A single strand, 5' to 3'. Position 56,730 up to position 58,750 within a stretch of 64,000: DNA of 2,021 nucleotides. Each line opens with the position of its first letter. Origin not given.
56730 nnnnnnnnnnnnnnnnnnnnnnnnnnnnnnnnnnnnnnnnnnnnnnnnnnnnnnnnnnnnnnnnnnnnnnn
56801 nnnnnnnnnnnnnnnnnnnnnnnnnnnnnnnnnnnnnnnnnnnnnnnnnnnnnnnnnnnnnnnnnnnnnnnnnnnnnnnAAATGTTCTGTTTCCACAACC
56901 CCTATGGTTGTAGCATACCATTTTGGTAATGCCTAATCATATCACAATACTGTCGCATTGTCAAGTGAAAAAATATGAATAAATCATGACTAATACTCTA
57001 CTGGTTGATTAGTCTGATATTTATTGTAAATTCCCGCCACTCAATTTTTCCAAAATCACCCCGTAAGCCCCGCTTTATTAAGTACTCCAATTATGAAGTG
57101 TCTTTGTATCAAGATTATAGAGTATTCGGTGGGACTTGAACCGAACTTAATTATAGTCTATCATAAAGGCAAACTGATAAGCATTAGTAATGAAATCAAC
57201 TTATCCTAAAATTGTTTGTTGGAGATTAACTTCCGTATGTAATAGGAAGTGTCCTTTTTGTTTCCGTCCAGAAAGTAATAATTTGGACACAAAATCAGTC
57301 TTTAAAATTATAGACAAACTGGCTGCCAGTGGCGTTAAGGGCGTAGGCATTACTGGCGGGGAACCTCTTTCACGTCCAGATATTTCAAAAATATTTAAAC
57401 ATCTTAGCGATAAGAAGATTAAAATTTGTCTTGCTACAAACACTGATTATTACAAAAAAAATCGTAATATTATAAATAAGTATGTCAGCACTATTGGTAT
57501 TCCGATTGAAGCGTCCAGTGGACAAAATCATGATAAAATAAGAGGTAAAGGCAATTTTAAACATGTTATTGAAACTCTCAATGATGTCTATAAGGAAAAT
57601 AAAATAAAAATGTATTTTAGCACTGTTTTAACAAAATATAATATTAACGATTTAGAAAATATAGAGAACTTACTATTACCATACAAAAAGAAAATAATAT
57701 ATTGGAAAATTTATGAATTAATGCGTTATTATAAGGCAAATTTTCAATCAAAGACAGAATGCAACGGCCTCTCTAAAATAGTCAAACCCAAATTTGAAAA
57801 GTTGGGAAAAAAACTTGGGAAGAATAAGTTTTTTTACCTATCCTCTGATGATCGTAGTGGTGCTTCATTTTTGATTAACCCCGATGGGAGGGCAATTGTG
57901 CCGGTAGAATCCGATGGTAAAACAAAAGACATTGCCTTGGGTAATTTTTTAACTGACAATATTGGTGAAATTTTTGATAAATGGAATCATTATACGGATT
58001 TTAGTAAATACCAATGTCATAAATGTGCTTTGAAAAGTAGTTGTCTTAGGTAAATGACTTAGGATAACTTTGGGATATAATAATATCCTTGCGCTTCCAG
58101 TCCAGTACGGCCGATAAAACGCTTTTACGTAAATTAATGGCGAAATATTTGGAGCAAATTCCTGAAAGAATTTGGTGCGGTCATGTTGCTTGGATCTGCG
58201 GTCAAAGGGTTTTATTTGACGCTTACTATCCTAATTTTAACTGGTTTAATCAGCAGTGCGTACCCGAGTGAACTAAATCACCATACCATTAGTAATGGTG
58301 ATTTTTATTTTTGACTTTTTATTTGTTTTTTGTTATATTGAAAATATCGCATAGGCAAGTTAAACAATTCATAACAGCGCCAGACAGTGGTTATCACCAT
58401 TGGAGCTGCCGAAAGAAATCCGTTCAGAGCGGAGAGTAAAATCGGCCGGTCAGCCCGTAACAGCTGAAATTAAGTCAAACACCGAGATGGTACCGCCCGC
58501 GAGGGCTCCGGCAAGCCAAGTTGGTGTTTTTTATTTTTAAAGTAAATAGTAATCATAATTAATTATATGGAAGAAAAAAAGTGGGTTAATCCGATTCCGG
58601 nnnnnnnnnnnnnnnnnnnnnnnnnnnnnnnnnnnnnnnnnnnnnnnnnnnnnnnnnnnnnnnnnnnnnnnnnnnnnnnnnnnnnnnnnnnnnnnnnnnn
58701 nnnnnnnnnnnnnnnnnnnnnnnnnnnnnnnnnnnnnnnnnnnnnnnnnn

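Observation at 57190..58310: AT-rich viperin/MoaA-like radical SAM gene with a downstream Trp/Tyr/Phe-Asn-rich peptide ORF (possible RiPP-like or defense island)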

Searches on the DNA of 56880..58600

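Call 40: search_rna_families(source=window, start=56880, end=58600, threshold=evalue, max_evalue=1, show_alignments=1)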
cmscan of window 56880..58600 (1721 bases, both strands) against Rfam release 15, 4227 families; matches with E-value up to 1: 2.
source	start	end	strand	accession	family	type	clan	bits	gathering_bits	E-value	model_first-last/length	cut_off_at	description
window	58379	58446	+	RF02917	Burkholderiales-2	Cis-reg;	-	27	67.9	0.075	1-74/74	no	Burkholderiales-2 RNA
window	57648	57672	-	RF00390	TYMV_upPK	Cis-reg;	-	19.1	38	0.82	1-23/23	no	turnip yellow mosaic virus upstream pseudo-knot (TYMV_upPK)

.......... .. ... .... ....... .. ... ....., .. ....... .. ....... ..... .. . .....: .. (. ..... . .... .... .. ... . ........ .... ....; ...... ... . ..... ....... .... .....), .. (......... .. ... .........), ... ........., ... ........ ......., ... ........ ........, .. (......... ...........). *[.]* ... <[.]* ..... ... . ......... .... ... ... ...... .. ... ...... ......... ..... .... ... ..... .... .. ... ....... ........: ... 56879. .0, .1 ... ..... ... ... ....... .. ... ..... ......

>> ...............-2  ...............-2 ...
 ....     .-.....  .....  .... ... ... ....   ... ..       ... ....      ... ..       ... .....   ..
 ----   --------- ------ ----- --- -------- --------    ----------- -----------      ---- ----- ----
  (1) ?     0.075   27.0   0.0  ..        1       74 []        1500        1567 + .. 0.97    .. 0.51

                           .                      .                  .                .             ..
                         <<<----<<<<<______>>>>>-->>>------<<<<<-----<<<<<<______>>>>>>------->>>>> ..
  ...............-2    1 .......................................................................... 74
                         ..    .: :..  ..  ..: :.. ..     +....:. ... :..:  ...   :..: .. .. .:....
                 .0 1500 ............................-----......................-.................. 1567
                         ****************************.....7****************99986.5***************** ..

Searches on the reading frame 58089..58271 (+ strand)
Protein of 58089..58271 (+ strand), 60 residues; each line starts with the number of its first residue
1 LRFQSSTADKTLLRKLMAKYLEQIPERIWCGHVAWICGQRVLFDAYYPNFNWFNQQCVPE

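Call 3: search_protein_families(library=pfam, proteins=[window:58089-58271:+], max_evalue=0.1)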
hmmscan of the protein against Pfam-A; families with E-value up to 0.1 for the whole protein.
window:58089-58271:+ (60 aa): 0 families

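Call 4: search_protein_families(library=ncbifam, proteins=[window:58089-58271:+], max_evalue=0.1)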
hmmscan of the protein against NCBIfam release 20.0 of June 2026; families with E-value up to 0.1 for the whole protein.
window:58089-58271:+ (60 aa): 0 families

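Call 5: search_protein_families(library=padloc, proteins=[window:58089-58271:+], max_evalue=0.1)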
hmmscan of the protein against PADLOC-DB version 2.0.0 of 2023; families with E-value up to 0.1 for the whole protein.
window:58089-58271:+ (60 aa): 0 families

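Call 39: search_protein_families(library=pfam, proteins=[window:58089-58268:+], max_evalue=10)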
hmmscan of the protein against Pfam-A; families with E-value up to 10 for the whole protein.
seq(60 aa): 0 families

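Call 53: find_homologous_proteins(query=window:58089-58268:+, max_evalue=10)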
Query seq(60 aa): no candidate shares three 5-residue words with the query. No homologue found.
